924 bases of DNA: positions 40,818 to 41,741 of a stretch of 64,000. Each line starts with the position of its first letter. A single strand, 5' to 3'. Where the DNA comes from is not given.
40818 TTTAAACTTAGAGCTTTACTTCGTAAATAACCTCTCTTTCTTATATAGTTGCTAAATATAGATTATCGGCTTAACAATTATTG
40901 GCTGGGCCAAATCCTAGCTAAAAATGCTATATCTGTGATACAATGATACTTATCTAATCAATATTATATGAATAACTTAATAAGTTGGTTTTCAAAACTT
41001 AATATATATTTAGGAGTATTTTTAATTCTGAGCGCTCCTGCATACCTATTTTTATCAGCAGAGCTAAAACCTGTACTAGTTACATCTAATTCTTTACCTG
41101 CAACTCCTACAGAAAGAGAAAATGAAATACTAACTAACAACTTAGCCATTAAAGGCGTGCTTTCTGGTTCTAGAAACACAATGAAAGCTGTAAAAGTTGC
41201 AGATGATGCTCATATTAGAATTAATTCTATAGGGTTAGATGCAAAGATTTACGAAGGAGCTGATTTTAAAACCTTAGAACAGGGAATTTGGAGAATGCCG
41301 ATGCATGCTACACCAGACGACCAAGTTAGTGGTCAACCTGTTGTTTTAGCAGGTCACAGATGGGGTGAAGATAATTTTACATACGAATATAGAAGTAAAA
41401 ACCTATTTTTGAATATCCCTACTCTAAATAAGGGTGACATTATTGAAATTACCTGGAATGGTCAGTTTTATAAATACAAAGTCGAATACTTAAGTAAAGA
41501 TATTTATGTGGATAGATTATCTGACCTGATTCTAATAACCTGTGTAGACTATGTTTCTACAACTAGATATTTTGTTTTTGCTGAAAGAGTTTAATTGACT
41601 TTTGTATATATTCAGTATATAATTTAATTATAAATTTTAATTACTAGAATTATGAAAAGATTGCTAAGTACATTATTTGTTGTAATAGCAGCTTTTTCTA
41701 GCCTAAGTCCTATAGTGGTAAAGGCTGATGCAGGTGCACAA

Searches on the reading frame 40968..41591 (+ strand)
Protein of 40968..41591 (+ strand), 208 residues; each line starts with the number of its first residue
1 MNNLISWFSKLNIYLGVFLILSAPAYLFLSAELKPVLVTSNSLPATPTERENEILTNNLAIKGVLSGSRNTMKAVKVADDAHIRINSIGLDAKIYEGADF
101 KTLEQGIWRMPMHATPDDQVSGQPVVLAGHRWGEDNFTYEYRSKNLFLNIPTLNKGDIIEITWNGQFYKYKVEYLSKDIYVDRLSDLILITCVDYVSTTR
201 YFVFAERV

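Call 52: search_protein_families(library=pfam, proteins=[window:40968-41591:+], max_evalue=0.001)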
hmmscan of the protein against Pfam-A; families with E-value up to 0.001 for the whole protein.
window:40968-41591:+ (208 aa): 1 family
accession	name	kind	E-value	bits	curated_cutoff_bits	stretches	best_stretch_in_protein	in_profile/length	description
PF04203.18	Sortase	-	1.6e-14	54.1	26.6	1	83-208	1-125/125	Sortase domain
